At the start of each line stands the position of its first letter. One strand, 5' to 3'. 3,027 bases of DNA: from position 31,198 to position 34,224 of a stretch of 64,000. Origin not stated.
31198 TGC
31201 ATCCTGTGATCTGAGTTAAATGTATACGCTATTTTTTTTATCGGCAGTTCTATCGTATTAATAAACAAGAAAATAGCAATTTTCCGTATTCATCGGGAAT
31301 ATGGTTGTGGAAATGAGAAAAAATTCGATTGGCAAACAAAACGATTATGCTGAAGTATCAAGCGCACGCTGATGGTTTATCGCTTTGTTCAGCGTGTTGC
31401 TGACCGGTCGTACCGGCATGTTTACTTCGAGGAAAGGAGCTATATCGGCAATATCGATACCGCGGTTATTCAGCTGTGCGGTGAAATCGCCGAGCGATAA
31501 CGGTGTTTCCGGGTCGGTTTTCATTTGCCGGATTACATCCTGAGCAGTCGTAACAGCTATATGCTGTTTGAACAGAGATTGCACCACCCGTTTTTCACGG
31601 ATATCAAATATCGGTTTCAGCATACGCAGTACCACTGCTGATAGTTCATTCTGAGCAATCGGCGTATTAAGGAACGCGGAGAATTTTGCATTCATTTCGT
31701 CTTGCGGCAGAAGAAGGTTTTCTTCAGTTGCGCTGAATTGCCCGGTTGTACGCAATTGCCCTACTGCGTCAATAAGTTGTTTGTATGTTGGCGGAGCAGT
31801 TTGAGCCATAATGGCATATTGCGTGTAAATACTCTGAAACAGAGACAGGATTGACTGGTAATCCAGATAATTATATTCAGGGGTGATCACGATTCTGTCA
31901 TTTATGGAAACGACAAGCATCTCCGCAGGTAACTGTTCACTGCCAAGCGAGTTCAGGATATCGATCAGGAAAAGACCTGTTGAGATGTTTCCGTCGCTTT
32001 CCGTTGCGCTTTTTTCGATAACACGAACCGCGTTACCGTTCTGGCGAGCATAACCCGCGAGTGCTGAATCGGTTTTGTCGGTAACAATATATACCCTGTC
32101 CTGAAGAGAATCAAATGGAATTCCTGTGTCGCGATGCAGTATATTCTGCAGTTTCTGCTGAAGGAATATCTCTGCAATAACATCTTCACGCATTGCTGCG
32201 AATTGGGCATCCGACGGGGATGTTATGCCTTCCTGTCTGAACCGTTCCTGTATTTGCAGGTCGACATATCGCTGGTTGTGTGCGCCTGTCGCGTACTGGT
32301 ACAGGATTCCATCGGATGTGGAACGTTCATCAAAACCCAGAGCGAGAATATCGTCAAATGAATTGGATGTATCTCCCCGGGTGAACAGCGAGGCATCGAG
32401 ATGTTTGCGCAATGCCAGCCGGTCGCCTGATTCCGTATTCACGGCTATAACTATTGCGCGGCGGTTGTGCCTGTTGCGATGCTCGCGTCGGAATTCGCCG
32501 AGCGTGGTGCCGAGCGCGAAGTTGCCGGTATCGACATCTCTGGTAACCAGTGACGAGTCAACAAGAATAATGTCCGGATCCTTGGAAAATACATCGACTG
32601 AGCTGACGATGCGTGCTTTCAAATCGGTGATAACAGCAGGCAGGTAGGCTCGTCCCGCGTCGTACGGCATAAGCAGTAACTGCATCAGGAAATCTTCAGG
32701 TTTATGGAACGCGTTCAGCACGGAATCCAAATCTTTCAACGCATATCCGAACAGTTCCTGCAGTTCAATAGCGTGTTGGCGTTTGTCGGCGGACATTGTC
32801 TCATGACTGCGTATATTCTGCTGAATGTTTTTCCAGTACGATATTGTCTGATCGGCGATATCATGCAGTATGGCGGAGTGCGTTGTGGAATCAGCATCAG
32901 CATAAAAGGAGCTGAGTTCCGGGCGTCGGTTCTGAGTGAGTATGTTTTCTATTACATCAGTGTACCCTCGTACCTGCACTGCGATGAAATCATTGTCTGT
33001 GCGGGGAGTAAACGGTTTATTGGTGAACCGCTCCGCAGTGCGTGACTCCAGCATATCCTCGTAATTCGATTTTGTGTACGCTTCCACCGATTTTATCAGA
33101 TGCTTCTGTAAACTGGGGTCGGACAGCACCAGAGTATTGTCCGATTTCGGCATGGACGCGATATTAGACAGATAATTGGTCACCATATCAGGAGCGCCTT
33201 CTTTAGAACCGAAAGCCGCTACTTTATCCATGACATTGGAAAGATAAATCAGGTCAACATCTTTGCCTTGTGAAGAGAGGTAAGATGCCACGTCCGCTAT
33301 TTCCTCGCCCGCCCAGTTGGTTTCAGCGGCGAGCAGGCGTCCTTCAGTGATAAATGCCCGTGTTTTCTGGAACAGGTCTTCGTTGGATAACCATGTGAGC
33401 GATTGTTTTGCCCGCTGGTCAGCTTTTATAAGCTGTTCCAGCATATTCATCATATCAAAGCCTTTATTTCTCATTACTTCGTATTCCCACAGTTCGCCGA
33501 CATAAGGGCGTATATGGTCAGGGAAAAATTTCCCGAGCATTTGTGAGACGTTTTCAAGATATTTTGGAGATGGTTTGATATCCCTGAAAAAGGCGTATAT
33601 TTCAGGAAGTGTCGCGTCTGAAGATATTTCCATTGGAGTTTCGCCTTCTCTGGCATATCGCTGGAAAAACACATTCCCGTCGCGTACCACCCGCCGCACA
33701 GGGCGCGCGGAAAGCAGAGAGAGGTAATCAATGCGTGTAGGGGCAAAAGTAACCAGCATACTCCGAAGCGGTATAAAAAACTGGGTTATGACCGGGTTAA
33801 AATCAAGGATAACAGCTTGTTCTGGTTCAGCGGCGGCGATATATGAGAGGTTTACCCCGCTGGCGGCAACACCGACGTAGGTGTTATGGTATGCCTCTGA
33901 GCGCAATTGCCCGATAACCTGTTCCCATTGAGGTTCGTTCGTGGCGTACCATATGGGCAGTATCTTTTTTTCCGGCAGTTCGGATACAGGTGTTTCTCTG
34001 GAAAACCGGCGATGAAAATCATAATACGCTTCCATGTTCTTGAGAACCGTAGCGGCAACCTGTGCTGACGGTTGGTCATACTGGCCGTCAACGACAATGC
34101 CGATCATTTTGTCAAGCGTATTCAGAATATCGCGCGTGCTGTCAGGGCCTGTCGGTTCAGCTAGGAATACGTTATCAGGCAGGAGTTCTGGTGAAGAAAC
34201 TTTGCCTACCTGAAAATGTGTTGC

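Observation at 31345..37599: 2084-aa membrane-anchored giant protein with an unfamiliar domain combination, co-directional with a hybrid kinase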

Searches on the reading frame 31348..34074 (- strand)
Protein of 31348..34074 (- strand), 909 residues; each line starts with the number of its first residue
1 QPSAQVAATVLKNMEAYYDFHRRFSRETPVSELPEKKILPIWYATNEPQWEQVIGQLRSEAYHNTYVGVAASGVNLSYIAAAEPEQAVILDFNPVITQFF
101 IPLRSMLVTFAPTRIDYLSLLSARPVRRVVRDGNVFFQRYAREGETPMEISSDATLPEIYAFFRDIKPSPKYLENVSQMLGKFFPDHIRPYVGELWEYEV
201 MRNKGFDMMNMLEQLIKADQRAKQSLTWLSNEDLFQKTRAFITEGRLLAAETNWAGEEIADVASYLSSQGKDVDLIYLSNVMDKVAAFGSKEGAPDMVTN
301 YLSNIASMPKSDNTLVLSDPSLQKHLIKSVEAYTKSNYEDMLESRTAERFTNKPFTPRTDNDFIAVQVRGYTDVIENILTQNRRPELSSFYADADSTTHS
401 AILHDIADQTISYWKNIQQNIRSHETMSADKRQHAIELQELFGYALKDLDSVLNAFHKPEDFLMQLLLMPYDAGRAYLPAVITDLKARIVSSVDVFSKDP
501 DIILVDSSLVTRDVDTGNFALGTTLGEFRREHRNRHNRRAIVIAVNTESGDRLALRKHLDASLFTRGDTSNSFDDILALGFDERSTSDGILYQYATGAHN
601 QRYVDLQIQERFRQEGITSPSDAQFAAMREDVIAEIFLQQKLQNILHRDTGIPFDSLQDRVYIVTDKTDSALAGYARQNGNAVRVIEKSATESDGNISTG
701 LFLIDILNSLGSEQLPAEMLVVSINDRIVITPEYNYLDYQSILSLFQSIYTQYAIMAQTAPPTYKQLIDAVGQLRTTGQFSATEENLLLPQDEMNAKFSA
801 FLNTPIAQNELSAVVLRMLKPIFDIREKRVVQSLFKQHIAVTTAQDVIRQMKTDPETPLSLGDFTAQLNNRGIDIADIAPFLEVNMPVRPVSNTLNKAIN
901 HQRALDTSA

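Call 38: find_homologous_proteins(query=window:31348-34074:-)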
Query window:31348-34074:- (909 aa): 1 proteins with E <= 0.001 among 8000 candidates.
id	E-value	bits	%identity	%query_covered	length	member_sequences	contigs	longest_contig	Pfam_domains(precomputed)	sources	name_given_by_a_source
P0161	6.8e-44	168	52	17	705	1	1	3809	-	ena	-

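Call 62: find_encoding_contigs(protein=P0161, flank=5000, max_places=3)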
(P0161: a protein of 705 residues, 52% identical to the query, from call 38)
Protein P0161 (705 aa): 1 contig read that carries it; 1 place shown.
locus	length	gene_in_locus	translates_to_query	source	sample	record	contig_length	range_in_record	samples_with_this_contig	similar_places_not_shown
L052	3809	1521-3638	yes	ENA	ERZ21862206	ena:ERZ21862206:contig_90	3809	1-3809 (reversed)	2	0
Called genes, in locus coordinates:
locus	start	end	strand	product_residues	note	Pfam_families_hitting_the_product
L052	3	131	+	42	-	?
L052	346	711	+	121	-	-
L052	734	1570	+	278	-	-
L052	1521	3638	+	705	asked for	-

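Call 79: predict_structure(alignment_id=A5)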
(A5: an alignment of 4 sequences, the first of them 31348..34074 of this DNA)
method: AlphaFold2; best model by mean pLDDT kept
length: 909 residues; sequences in the alignment: 4
mean_pLDDT: 51.3   pTM: 0.33
mean pLDDT of the five models: 51.3, 46.4, 46.4, 43.9, 43.1
residues with pLDDT >= 90: 0; 70-90: 134; 50-70: 373; < 50: 402
segments of 3 or more residues with pLDDT < 50: 37-92, 203-206, 219-227, 245-369, 424-426, 438-457, 469-477, 512-519, 533-537, 547-550, 563-577, 580-587, 687-741, 803-839, 854-858, 878-896, 901-909
pLDDT, mean of each block of 10 residues (from residue 1): 66 65 55 52 28 30 31 28 30 58 75 85 85 82 71 83 83 83 79 73 55 57 45 69 47 26 29 25 29 30 28 27 29 32 29 27 35 69 64 60 64 59 52 52 37 42 55 45 68 60 62 44 56 51 53 53 40 45 46 59 69 71 71 62 57 57 62 59 49 27 30 28 26 35 54 57 62 70 61 60 42 37 35 41 55 52 60 55 37 47 44
secondary structure, 60 per line:
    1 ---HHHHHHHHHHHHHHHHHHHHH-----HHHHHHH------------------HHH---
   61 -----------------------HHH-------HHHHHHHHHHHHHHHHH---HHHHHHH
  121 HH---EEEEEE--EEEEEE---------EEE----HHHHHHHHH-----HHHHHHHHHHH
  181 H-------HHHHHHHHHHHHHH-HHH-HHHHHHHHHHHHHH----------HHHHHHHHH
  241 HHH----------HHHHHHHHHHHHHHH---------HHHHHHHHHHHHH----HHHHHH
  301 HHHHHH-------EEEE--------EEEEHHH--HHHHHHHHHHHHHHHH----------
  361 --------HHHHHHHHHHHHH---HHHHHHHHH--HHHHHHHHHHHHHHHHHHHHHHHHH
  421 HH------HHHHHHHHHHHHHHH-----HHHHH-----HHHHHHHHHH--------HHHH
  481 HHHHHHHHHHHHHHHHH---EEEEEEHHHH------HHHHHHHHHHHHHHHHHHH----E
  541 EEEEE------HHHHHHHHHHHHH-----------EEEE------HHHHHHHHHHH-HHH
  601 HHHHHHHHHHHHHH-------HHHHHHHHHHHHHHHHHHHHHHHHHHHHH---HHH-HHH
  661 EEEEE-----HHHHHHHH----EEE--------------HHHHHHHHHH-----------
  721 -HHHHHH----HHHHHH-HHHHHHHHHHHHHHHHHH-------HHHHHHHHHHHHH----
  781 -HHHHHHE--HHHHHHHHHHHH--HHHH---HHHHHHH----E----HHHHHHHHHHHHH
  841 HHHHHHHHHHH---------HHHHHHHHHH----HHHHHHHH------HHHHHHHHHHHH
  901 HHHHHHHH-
elements in order (helices of 4 or more, strands of 3 or more residues): H4-24 H30-36 H94-110 H114-122 E126-131 E134-139 E149-151 H156-164 H170-181 H189-202 H208-221 H232-243 H254-268 H278-290 H295-306 E314-317 E326-329 H335-350 H369-381 H385-393 H396-422 H429-443 H449-453 H459-468 H477-497 E501-506 H507-510 H517-535 E540-545 H552-564 E576-579 H586-596 H598-614 H622-650 E661-665 H671-678 E683-685 H700-709 H722-727 H732-737 H739-756 H764-776 H782-787 H791-802 H805-808 H812-818 H828-851 H861-870 H875-882 H889-908

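Call 82: fold_search(model_id=the predicted structure, library=pdb)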
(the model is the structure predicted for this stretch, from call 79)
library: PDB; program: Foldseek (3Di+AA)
matches with E <= 10: 493; with E <= 0.001: 0
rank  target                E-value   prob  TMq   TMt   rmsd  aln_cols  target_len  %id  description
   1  7e8j_B                8.1e-02  0.80  0.10  0.31  13.0       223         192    9  Crystal structure of Proteinaceous RNase P (PRORP) from Thermococcus celer (released 2022-03-02)
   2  4d80_C                1.0e-01  0.60  0.08  0.21  13.2       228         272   12  Metallosphera sedula Vps4 crystal structure (released 2015-10-28)
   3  7e8j_A                1.1e-01  0.72  0.10  0.32  12.8       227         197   11  Crystal structure of Proteinaceous RNase P (PRORP) from Thermococcus celer (released 2022-03-02)
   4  3p0j_A                1.1e-01  0.54  0.11  0.14  22.1       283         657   13  Leishmania major Tyrosyl-tRNA synthetase in complex with tyrosinol, triclinic crystal form 1 (released 2011-03-23)
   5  3q4g_A                1.3e-01  0.44  0.10  0.25  19.7       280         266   11  Structure of NAD synthetase from Vibrio cholerae (released 2011-01-26)
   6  9emm_B                1.5e-01  0.72  0.11  0.17  13.7       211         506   12  Glucose-6-phosphate dehydrogenase (G6PDH) in complex with protein OpcA from Synechocystis sp. PCC 6803 (released 2024-12-18)
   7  3p0j_C                1.6e-01  0.54  0.11  0.14  22.8       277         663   10  Leishmania major Tyrosyl-tRNA synthetase in complex with tyrosinol, triclinic crystal form 1 (released 2011-03-23)
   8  5usf_B                1.7e-01  0.41  0.11  0.14  26.2       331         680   10  Leishmania donovani tyrosyl-tRNA synthetase in complex with nanobody and inhibitor (released 2017-05-17)
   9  7k5z_D                2.4e-01  0.33  0.08  0.16  18.6       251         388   12  Crystal Structure of Argininosuccinate synthase from Legionella pneumophila Philadelphia 1 in complex with ANPPNP and  (released 2020-09-30)
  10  4d80_F                2.5e-01  0.41  0.08  0.20  13.3       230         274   11  Metallosphera sedula Vps4 crystal structure (released 2015-10-28)
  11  6c8q_B                3.0e-01  0.47  0.09  0.25  17.3       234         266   14  Crystal structure of NAD synthetase (NadE) from Enterococcus faecalis in complex with NAD+ (released 2018-02-14)
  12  5usf_A                3.2e-01  0.28  0.11  0.14  26.1       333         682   10  Leishmania donovani tyrosyl-tRNA synthetase in complex with nanobody and inhibitor (released 2017-05-17)
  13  5huh_B                3.3e-01  0.57  0.09  0.24   9.4       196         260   12  Crystal Structure of NadE from Streptococcus pyogenes (released 2017-01-25)
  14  5wp0_A                3.3e-01  0.54  0.10  0.25  11.1       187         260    8  Crystal structure of NAD synthetase NadE from Vibrio fischeri (released 2017-08-16)
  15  3q4g_B                3.5e-01  0.54  0.10  0.25   8.2       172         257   13  Structure of NAD synthetase from Vibrio cholerae (released 2011-01-26)
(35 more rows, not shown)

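Call 96: find_related_loci(query=A5, collection=metagenome_contigs, flank=10000)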
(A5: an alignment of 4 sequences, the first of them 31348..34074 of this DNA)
Query A5 (909 aa) in metagenome_contigs; peptide patterns used: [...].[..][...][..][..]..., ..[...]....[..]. (x = any residue, [..] = any of these).
127 stretches matched a pattern; 2 encode a relative of the query (tblastn E <= 1e-3); 2 distinct loci.
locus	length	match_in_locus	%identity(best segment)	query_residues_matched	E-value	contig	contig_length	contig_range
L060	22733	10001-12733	36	3-909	0e+0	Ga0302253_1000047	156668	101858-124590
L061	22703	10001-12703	35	10-909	0e+0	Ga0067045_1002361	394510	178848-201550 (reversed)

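Call 100: search_protein_families(library=pfam, max_evalue=0.00001, proteins=[L060:1878-3152:-, L060:3279-4661:-, L060:4707-5810:-, L060:12835-14235:+, L060:14478-15461:+, L060:15587-16366:+, L060:16631-17617:-, L060:17729-18658:+, L060:18685-20535:+, L060:20547-21407:+])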
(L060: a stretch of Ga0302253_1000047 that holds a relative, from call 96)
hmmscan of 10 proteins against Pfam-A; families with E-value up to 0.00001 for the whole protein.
L060:1878-3152:- (424 aa): 2 families
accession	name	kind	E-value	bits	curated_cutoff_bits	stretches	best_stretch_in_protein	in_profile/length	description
PF00113.28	Enolase_C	-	4.5e-136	453.4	21.5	1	140-421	2-290/296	Enolase, C-terminal TIM barrel domain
PF03952.21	Enolase_N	-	4.4e-61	205.3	35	1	4-134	1-131/131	Enolase, N-terminal domain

L060:3279-4661:- (460 aa): 3 families
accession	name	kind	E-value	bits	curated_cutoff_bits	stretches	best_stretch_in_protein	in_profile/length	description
PF01769.21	MgtE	-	7.8e-36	123.5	27.6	1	328-450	1-124/125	Divalent cation transporter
PF03448.22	MgtE_N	-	1.9e-20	73.7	25.9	1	42-143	1-102/102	MgtE intracellular N domain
PF00571.33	CBS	-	1.9e-16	60.6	24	2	209-263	2-56/57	CBS domain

L060:4707-5810:- (367 aa): 2 families
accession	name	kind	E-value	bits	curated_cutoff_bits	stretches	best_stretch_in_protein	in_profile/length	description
PF04055.27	Radical_SAM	-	4.2e-18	66.5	29.5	1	75-236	1-166/166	Radical SAM superfamily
PF13186.11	SPASM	-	3.5e-12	46.9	21.5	1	299-364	1-66/67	Iron-sulfur cluster-binding domain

L060:12835-14235:+ (466 aa): 13 families
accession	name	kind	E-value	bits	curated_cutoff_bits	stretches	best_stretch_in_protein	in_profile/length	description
PF00535.33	Glycos_transf_2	-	2.3e-23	83.4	23.3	1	4-103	1-108/168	Glycosyl transferase family 2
PF07719.23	TPR_2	-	4.4e-15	54.9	27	0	214-247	1-34/34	Tetratricopeptide repeat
PF00515.34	TPR_1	-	1.1e-14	53.9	27.8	0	249-273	2-26/34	Tetratricopeptide repeat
PF14559.12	TPR_19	-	1.9e-14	54.2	25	0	297-336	6-45/68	Tetratricopeptide repeat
PF13428.12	TPR_14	-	4.5e-14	52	23.5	0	217-256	4-43/44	Tetratricopeptide repeat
PF13431.12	TPR_17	-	8.1e-11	41.8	24.4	0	207-234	6-33/34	Tetratricopeptide repeat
PF13424.12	TPR_12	-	5.4e-08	33.3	30.1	0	217-274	6-71/77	Tetratricopeptide repeat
PF13414.12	TPR_11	-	4.6e-07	29.9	26.8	0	221-260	1-40/42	TPR repeat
PF13371.12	TPR_9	-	5.6e-07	29.9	35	0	207-250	22-65/73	Tetratricopeptide repeat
PF13429.12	TPR_15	-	9.6e-07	28.9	26.2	0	260-372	125-236/280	Tetratricopeptide repeat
PF13704.12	Glyco_tranf_2_4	-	1e-06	29.6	27.5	1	10-90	1-88/98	Glycosyl transferase family 2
PF12895.13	ANAPC3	-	1.3e-06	29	27.2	0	330-378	3-50/82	Anaphase-promoting complex, cyclosome, subunit 3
PF13181.12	TPR_8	-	1.5e-06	28.3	25.7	0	215-247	2-34/34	Tetratricopeptide repeat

L060:14478-15461:+ (327 aa): 0 families

L060:15587-16366:+ (259 aa): 0 families

L060:16631-17617:- (328 aa): 1 family
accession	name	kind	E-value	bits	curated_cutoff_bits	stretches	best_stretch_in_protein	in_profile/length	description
PF03706.18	LPG_synthase_TM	-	8.4e-43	147.4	33.4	1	7-301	1-300/302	Lysylphosphatidylglycerol synthase TM region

L060:17729-18658:+ (309 aa): 2 families
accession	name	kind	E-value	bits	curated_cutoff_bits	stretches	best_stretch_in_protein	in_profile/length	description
PF04055.27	Radical_SAM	-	1e-13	52.3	29.5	1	30-165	1-139/166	Radical SAM superfamily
PF13186.11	SPASM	-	3.9e-10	40.3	21.5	1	230-296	1-66/67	Iron-sulfur cluster-binding domain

L060:18685-20535:+ (616 aa): 3 families
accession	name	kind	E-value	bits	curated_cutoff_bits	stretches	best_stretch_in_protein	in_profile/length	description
PF00733.27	Asn_synthase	-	3.2e-93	313.7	21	1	235-612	2-354/354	Asparagine synthase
PF13537.11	GATase_7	-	4e-47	159.7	25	1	44-160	2-121/123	Glutamine amidotransferase domain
PF13522.11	GATase_6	-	1.4e-41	142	27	1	28-156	1-130/130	Glutamine amidotransferase domain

L060:20547-21407:+ (286 aa): 1 family
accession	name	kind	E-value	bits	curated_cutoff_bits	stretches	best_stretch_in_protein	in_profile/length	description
PF00551.24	Formyl_trans_N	-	7.9e-33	114.2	26.1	1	66-184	61-179/181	Formyl transferase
